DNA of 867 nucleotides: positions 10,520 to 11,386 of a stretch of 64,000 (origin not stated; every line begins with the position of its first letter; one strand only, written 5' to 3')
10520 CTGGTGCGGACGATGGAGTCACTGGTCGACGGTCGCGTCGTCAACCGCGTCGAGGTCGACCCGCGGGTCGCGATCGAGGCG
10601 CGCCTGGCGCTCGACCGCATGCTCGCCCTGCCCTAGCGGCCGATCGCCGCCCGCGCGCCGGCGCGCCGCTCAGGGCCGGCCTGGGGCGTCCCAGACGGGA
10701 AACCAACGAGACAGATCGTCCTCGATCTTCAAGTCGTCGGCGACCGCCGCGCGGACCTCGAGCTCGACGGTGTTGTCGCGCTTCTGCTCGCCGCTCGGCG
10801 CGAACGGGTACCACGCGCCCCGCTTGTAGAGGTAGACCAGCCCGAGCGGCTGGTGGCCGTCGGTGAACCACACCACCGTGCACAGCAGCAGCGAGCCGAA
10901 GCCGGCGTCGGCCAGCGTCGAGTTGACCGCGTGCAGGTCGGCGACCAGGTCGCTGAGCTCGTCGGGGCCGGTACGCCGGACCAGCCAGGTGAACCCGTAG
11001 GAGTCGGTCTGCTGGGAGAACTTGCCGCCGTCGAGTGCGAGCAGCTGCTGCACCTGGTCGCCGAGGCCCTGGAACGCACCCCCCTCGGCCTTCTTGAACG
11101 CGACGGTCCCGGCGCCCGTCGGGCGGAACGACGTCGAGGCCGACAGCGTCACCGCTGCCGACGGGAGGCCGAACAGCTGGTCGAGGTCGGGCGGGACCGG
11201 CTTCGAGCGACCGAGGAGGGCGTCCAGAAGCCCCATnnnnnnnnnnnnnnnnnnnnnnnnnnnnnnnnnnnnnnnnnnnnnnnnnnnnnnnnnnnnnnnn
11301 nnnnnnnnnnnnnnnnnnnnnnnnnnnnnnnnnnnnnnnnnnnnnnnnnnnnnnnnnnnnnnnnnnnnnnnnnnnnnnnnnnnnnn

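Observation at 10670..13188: Four-gene translationally coupled pspA / 92-aa acidic protein / htpX / 188-aa protein operon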

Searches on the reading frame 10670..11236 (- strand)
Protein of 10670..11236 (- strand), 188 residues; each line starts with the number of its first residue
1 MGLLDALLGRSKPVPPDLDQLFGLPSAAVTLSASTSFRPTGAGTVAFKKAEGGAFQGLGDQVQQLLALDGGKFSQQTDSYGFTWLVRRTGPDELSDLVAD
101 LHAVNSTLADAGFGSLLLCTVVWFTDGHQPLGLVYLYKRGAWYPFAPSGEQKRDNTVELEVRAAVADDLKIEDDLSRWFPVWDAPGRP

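Call 3: search_protein_families(library=pfam, proteins=[window:10670-11236:-], max_evalue=0.01)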
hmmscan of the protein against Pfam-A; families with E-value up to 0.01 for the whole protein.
window:10670-11236:- (188 aa): 1 family
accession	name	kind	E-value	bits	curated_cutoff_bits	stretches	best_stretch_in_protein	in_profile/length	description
PF22742.2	PspAB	-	1.1e-67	227.9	27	1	1-185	1-188/189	PspA associated protein B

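Call 4: search_protein_families(library=ncbifam, proteins=[window:10670-11236:-], max_evalue=0.01)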
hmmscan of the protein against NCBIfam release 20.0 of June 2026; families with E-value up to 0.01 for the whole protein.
window:10670-11236:- (188 aa): 0 families

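Call 10: search_solved_structures(query=window:10670-11236:-, max_evalue=1)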
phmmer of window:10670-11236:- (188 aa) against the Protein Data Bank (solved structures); distinct sequences matched with E-value up to 1: 0.

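Call 13: find_homologous_proteins(query=window:10670-11236:-, max_evalue=0.001)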
Query window:10670-11236:- (188 aa): 7119 proteins with E <= 0.001 among 8000 candidates; the best 120 are listed.
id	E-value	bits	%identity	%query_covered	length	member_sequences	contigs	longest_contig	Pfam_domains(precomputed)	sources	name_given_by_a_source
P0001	5.7e-120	416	99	100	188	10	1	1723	PF22742.3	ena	-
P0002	6.4e-101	354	80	100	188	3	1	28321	PF22742.3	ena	-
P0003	2.2e-93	329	76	99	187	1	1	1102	PF22742.3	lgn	-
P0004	6.3e-91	321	73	99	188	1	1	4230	PF22742.3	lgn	-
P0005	1.4e-89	317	74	99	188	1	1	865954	PF22742.3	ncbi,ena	-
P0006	3.2e-88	312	74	99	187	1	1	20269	PF22742.3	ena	-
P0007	1.1e-87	311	73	99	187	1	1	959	PF22742.3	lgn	-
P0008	2.5e-87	309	72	99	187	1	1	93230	PF22742.3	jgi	jgi:hypothetical protein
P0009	3.0e-87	309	72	99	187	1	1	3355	PF22742.3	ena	-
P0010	7.3e-87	308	72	99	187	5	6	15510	PF22742.3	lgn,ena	-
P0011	4.3e-86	305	68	99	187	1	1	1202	PF22742.3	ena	-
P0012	4.5e-86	305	72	99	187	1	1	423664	PF22742.3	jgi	jgi:hypothetical protein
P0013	5.2e-86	305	72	99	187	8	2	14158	PF22742.3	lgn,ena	-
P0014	5.8e-86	305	73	99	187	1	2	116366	PF22742.3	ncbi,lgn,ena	-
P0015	1.3e-85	304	70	99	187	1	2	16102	PF22742.3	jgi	-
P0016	1.5e-85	304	69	99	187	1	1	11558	PF22742.3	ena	-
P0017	1.6e-85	304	68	100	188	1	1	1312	PF22742.3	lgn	-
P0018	2.2e-85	303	70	99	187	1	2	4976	PF22742.3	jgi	jgi:hypothetical protein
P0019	2.3e-85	303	73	99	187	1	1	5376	PF22742.3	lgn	-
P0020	2.5e-85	303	70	99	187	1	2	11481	PF22742.3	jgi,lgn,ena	-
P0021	3.0e-85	303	70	99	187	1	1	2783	PF22742.3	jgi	jgi:hypothetical protein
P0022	3.7e-85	302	72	99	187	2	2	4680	PF22742.3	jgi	-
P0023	3.8e-85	302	69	99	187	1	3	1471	PF22742.3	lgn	-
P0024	7.7e-85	301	69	99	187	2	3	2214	PF22742.3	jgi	jgi:hypothetical protein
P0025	1.2e-84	301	69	99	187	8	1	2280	PF22742.3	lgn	-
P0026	1.3e-84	301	68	99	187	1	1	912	PF22742.3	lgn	-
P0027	1.7e-84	300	71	98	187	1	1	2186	PF22742.3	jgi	jgi:hypothetical protein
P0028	2.7e-84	300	69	99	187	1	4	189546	PF22742.3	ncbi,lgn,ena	-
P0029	2.8e-84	300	69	99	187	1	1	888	PF22742.3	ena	-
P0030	3.4e-84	299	68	99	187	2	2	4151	PF22742.3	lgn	-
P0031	5.2e-84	299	70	99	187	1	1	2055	PF22742.3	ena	-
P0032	7.3e-84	298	68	99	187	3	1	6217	PF22742.3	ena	-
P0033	7.4e-84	298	68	100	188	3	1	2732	PF22742.3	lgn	-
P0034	1.6e-83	297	69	97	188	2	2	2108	PF22742.3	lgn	-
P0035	1.9e-83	297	70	99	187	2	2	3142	PF22742.3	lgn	-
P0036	2.1e-83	297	69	99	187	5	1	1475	PF22742.3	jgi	jgi:hypothetical protein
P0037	2.2e-83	297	70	99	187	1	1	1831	PF22742.3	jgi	jgi:hypothetical protein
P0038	2.4e-83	297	70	99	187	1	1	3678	PF22742.3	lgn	-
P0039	2.5e-83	296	67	99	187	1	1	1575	PF22742.3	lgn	-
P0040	5.2e-83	295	69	99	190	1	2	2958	PF22742.3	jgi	jgi:hypothetical protein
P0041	5.4e-83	295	70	99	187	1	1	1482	PF22742.3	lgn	-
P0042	6.5e-83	295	69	99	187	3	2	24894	PF22742.3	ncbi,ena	-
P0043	6.8e-83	295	69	99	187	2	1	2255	PF22742.3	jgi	jgi:hypothetical protein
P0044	7.5e-83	295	69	99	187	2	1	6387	PF22742.3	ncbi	ncbi:MAG TPA: hypothetical protein VGJ44_16775 [Kribbellaceae bacterium]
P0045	1.0e-82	294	69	99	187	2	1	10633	PF22742.3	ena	-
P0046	1.5e-82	294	68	99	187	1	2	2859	PF22742.3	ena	-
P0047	1.7e-82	294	69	99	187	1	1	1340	PF22742.3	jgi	jgi:hypothetical protein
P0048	1.9e-82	294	67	99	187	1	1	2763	PF22742.3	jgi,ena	-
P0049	2.4e-82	293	68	99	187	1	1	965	PF22742.3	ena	-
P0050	2.5e-82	293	68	99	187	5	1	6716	PF22742.3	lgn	-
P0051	2.6e-82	293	69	99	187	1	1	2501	PF22742.3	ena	-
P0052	3.5e-82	293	69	99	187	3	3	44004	PF22742.3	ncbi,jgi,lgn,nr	ncbi:MAG TPA: hypothetical protein VGN47_15120 [Blastococcus sp.]|jgi:hypothetical protein|nr:hypoth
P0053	3.9e-82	293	67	99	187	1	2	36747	PF22742.3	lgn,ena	-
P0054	4.6e-82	292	69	99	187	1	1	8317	PF22742.3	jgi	jgi:hypothetical protein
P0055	5.0e-82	292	68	99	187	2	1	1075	PF22742.3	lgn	-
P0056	7.7e-82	292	67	99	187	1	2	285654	PF22742.3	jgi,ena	-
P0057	7.8e-82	292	67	99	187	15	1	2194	PF22742.3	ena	-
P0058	7.9e-82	292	70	99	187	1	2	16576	PF22742.3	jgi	-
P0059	9.3e-82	291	68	99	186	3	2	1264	PF22742.3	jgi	jgi:PspA associated protein B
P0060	1.1e-81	291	68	99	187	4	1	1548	PF22742.3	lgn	-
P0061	1.1e-81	291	68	99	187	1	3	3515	PF22742.3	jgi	jgi:hypothetical protein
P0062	1.4e-81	291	68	99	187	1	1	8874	PF22742.3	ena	-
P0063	1.5e-81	291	68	99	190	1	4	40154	PF22742.3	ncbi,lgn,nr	ncbi:MAG TPA: hypothetical protein VHO29_19745 [Marmoricola sp.]|nr:hypothetical protein [Marmoricol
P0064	1.5e-81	291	66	99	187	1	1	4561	PF22742.3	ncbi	ncbi:MAG: hypothetical protein ABJA33_07645 [Pedococcus sp.]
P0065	1.6e-81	291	68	99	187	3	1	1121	PF22742.3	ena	-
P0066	1.6e-81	291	68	99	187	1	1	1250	PF22742.3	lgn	-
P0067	1.6e-81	291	67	99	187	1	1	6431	PF22742.3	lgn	-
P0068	1.6e-81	290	68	99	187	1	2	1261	PF22742.3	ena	-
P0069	1.9e-81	290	66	99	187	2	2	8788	PF22742.3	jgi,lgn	jgi:hypothetical protein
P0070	2.1e-81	290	68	99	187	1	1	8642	PF22742.3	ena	-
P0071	2.2e-81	290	66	99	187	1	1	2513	PF22742.3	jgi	jgi:hypothetical protein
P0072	2.3e-81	290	68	99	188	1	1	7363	PF22742.3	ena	-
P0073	2.6e-81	290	71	99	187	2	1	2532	PF22742.3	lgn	-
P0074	3.0e-81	290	68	99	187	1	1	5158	PF22742.3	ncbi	ncbi:MAG TPA: hypothetical protein VGD34_23570 [Kribbella sp.]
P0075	3.1e-81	290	67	99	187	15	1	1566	PF22742.3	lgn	-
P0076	3.2e-81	290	67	99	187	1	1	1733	PF22742.3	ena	-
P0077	3.4e-81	289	68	99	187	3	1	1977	PF22742.3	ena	-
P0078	3.6e-81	289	66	99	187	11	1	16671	PF22742.3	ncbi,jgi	jgi:hypothetical protein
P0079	3.9e-81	289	64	99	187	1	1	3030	PF22742.3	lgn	-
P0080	4.5e-81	289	69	99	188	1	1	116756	PF22742.3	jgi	jgi:hypothetical protein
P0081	5.3e-81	289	68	99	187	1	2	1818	PF22742.3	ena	-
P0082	5.7e-81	289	67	99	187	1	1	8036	PF22742.3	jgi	jgi:hypothetical protein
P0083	6.6e-81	289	68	98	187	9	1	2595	PF22742.3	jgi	jgi:hypothetical protein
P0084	9.7e-81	288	66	99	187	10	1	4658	PF22742.3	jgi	jgi:hypothetical protein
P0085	9.8e-81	288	66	99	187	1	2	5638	PF22742.3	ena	-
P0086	9.9e-81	288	65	99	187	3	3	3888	PF22742.3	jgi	jgi:hypothetical protein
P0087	1.4e-80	287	67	99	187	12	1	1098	PF22742.3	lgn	-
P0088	1.7e-80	287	68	99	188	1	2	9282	PF22742.3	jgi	jgi:hypothetical protein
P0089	1.8e-80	287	68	99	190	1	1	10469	PF22742.3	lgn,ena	-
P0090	1.8e-80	287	68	99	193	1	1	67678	PF22742.3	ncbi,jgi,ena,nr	ncbi:MAG TPA: hypothetical protein VMB79_04995 [Jatrophihabitans sp.]|nr:hypothetical protein [Jatro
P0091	2.1e-80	287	66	99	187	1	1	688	PF22742.3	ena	-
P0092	2.2e-80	287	66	99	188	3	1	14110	PF22742.3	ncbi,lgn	-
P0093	2.7e-80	287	65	99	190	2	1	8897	PF22742.3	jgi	jgi:hypothetical protein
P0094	2.8e-80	286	69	99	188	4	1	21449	PF22742.3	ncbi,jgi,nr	ncbi:MAG: hypothetical protein QOD07_2199 [Frankiaceae bacterium]|jgi:hypothetical protein|nr:hypoth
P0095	2.8e-80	286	68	99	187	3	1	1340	PF22742.3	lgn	-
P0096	2.9e-80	286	68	99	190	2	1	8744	PF22742.3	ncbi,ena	-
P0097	3.1e-80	286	65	99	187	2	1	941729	PF22742.3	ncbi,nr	ncbi:hypothetical protein GS502_00985 [Rhodococcus hoagii]|nr:hypothetical protein [Prescottella equ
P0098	3.2e-80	286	67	99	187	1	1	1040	PF22742.3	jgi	-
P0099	3.7e-80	286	66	99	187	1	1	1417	PF22742.3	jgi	jgi:hypothetical protein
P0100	4.5e-80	286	66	99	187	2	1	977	PF22742.3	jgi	jgi:hypothetical protein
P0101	4.5e-80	286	68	99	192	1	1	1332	PF22742.3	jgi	jgi:hypothetical protein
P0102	4.6e-80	286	65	99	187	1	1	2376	PF22742.3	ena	-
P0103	5.6e-80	286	66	99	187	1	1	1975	PF22742.3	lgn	-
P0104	5.8e-80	285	67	99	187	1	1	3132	PF22742.3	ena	-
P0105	7.5e-80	285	66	99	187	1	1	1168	PF22742.3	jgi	jgi:hypothetical protein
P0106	7.8e-80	285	65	99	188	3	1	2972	PF22742.3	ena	-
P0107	7.9e-80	285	67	99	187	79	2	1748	PF22742.3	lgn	-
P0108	1.0e-79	285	68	99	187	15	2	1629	PF22742.3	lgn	-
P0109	1.0e-79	285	69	98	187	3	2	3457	PF22742.3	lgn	-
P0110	1.3e-79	284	68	99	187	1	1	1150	PF22742.3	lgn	-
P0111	1.3e-79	284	68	99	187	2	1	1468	PF22742.3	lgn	-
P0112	1.3e-79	284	67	99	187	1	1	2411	PF22742.3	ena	-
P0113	1.4e-79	284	67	99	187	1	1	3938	PF22742.3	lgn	-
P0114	1.5e-79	284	67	97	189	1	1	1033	PF22742.3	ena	-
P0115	1.6e-79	284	68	99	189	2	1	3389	PF22742.3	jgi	jgi:hypothetical protein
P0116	1.7e-79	284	68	99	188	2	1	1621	PF22742.3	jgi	jgi:hypothetical protein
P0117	1.7e-79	284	67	99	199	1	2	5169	PF22742.3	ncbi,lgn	-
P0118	1.8e-79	284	66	99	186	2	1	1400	PF22742.3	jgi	-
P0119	1.9e-79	284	67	99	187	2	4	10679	PF22742.3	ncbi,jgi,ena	ncbi:MAG TPA: hypothetical protein VIQ79_12125 [Kribbella sp.]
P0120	2.0e-79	284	69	99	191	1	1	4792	PF22742.3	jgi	jgi:hypothetical protein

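Call 16: find_related_loci(query=A1, collection=genome_contigs, flank=7000)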
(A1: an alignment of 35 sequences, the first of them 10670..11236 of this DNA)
Query A1 (188 aa) in genome_contigs; peptide patterns used: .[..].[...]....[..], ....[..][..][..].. (x = any residue, [..] = any of these).
600 stretches matched a pattern (row limit reached: there are more); 593 encode a relative of the query (tblastn E <= 1e-3); the best 80 are kept; 80 distinct loci.
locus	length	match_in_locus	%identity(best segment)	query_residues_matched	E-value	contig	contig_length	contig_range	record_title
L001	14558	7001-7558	74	1-186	1e-91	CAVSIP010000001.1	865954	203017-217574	MAG: uncultured Actinomycetota bacterium isolate MFD01721.bin.2.43 genome assembly, contig: contig_12443, whole genome s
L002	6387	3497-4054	69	1-186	5e-86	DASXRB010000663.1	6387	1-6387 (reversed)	MAG TPA_asm: Kribbellaceae bacterium isolate SMAG_U4628 k141_1587076, whole genome shotgun sequence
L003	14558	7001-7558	67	1-186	5e-85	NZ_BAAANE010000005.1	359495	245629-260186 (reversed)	Kribbella alba strain JCM 14306 sequence05, whole genome shotgun sequence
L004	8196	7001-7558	66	1-186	2e-84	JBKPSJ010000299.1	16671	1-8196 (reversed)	MAG: Actinomycetota bacterium isolate GS_EKS_MAG_00025 GS_EKS_000002360379, whole genome shotgun sequence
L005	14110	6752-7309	66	1-186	4e-84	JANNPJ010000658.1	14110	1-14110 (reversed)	MAG: Kineosporiaceae bacterium isolate SOY_34_metabat_145 SOY_34_k141_1138440, whole genome shotgun sequence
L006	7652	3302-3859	68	1-186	1e-83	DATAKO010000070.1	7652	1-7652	MAG TPA_asm: Jatrophihabitans sp. isolate SMAG_U6940 k141_175910, whole genome shotgun sequence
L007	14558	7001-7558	66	1-186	6e-83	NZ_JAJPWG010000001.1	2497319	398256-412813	Kribbella sp. C-35 C-35_NODE_1_length_2497319_cov_34.886811, whole genome shotgun sequence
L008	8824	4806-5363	66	1-186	5e-83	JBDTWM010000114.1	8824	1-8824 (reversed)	MAG: Dermatophilaceae bacterium isolate cluster3_bin.92 NODE_37931_length_8824_cov_20.513856, whole genome shotgun seque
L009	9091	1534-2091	66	1-186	6e-83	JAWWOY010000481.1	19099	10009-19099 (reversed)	MAG: Kribbellaceae bacterium isolate BP_358 scaffold_1256756, whole genome shotgun sequence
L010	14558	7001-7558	66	1-186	2e-82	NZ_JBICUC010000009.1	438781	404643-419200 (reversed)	Kribbella sp. NPDC048928 NPDC048928_35_G7.ctg-0009, whole genome shotgun sequence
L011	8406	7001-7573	68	1-186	3e-82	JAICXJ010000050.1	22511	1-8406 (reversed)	MAG: Frankiales bacterium isolate LS_FP_2_bin.109 k141_797918_length_22511_cov_18.8097, whole genome shotgun sequence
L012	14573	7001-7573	68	1-186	9e-82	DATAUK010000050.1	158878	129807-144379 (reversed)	MAG TPA_asm: Mycobacteriales bacterium isolate SMAG_U5570 k141_2905699, whole genome shotgun sequence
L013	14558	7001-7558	65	1-186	2e-81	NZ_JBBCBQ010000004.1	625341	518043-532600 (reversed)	Kribbella sp. CCNWLW201 scaffold4, whole genome shotgun sequence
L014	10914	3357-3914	65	1-186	9e-81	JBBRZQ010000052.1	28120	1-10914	MAG: Actinomycetales bacterium isolate metawrap_la5_58 metawrap_la5_58_K_1736220_L_28120_cov_17.9976, whole genome shotg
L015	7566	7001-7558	65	1-186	1e-80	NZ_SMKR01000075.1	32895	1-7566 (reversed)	Kribbella turkmenica strain 16K104 NODE_75_length_32895_cov_7.94052, whole genome shotgun sequence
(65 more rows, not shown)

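Call 18: predict_structure(alignment_id=A1)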
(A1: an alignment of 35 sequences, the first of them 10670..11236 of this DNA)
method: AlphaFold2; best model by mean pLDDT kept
length: 188 residues; sequences in the alignment: 35
mean_pLDDT: 85.3   pTM: 0.82
mean pLDDT of the five models: 85.3, 83.5, 83.3, 83.0, 81.8
residues with pLDDT >= 90: 93; 70-90: 74; 50-70: 11; < 50: 10
segments of 3 or more residues with pLDDT < 50: 7-12
pLDDT, mean of each block of 10 residues (from residue 1): 48 68 90 94 91 80 85 89 92 90 91 89 95 91 90 91 93 72 83
secondary structure, 60 per line:
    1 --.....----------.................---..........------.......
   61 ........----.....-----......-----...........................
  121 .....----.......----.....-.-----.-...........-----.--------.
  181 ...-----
elements in order: H3-7 H18-34 E38-47 H54-68 E73-77 E83-88 H94-116 E117-125 E130-136 E141-145 H155-165 H180-183

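Call 47: search_protein_families(library=padloc, proteins=[window:10670-11236:-], max_evalue=0.001)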
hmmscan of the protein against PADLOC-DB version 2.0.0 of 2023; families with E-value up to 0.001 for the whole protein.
window:10670-11236:- (188 aa): 0 families

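Call 48: fold_search(model_id=the predicted structure, library=pdb)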
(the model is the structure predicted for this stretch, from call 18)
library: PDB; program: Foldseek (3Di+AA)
matches with E <= 10: 1276; with E <= 0.001: 0
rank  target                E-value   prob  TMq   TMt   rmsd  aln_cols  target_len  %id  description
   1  8tfc_A                9.3e-03  0.91  0.32  0.17   9.6       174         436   11  Cryo-EM structure of Methanosarcina mazie glutamine synthetase captured as partial oligomer (released 2023-11-15)
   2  6q2d_C                3.5e-02  0.97  0.32  0.10  10.2       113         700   15  Crystal structure of Methanobrevibacter smithii Dph2 in complex with Methanobrevibacter smithii elongation factor 2 (released 2019-10-16)
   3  8ufj_B                3.5e-02  0.82  0.34  0.17   9.4       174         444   10  Structure of M. mazei GS(R167L-A168G) apo form (released 2023-11-15)
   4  6n0i_A                3.5e-02  0.51  0.26  0.09  16.3       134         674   14  2.60 Angstrom Resolution Crystal Structure of Elongation Factor G 2 from Pseudomonas putida. (released 2018-11-14)
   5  8fg6_B                3.5e-02  0.38  0.23  0.27  12.4       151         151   14  Design of amyloidogenic peptide traps (released 2024-03-20)
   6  3ab4_A                5.0e-02  0.38  0.24  0.15   9.1       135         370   14  Crystal structure of feedback inhibition resistant mutant of aspartate kinase from Corynebacterium glutamicum in compl (released 2010-06-23)
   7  3et6_A                6.7e-02  0.66  0.28  0.29   6.7       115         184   11  The crystal structure of the catalytic domain of a eukaryotic guanylate cyclase (released 2008-10-14)
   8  3c1n_D                6.7e-02  0.63  0.28  0.14   7.3       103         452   13  Crystal Structure of Allosteric Inhibition Threonine-sensitive Aspartokinase from Methanococcus jannaschii with L-thre (released 2008-03-25)
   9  2bj3_C                6.7e-02  0.60  0.28  0.35   9.9       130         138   11  NIKR-apo (released 2005-04-08)
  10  4ust                  7.1e-02  0.63  0.29  0.15  11.2       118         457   15  Crystal structure of human soluble Adenylyl Cyclase with pyrophosphate resulting from soaking with GTP and Magnesium (released 2014-07-30)
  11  5k9f                  7.5e-02  0.84  0.30  0.46   4.5        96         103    9  Crystal structure of a NIPSNAP domain protein from Burkholderia xenovorans (released 2016-06-15)
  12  8cnh                  8.0e-02  0.38  0.27  0.14  11.3       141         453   13  Crystal structure of human soluble adenylyl cyclase (sAC) in complex with inhibitor TDI-10512 (released 2023-04-26)
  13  2kl8_MODEL_1_A        8.5e-02  0.69  0.24  0.42   5.5        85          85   12  Solution NMR Structure of de novo designed ferredoxin-like fold protein, Northeast Structural Genomics Consort (released 2009-07-28)
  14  4clk                  8.5e-02  0.44  0.29  0.15  11.6       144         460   14  Crystal structure of human soluble Adenylyl Cyclase in complex with alpha,beta-methyleneadenosine-5'-triphosphate (released 2014-03-05)
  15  2zho_B                9.0e-02  0.60  0.26  0.31   6.1        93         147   15  Crystal structure of the regulatory subunit of aspartate kinase from Thermus thermophilus (ligand free form) (released 2009-02-17)
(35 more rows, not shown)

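Call 57: search_protein_representatives(alignment_id=A1)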
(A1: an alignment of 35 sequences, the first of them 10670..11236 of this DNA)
Query: 35 sequences, 187 profile positions. Proteins with E-value up to 0.001 (for the whole library): 1105; up to 1e-10: 686; up to 1e-30: 142. The best 150 are listed.
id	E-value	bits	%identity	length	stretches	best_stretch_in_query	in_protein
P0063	2.1e-94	330.8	-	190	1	1-187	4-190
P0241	2.5e-72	258.8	-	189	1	1-187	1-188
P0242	6.0e-67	241.3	-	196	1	1-187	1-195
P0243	6.2e-67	241.2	-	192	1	1-187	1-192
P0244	4.7e-64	231.8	-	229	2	1-127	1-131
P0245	4.9e-57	208.9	-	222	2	1-124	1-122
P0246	7.8e-56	205.0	-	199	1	1-187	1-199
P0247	8.9e-55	201.6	-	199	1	1-186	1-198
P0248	1.4e-54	200.9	-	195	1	1-187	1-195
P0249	1.9e-54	200.5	-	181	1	1-185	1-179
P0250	1.1e-53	197.9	-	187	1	3-185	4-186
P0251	2.4e-53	196.9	-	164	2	1-96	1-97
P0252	6.0e-52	192.4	-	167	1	1-113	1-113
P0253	1.1e-51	191.5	-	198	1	1-187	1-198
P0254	1.4e-51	191.2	-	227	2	72-185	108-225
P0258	2.1e-50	187.3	-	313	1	1-146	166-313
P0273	8.2e-46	172.3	-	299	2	70-185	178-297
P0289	5.0e-42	160.0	-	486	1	15-187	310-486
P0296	2.0e-41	158.1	-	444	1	18-187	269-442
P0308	1.1e-39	152.3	-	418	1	1-125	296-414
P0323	3.2e-37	144.3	-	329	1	18-186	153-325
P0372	1.1e-31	126.3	-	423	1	20-187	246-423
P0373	1.1e-31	126.2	-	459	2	98-166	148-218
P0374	1.3e-31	126.1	-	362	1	67-187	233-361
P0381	9.6e-31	123.2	-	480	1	20-186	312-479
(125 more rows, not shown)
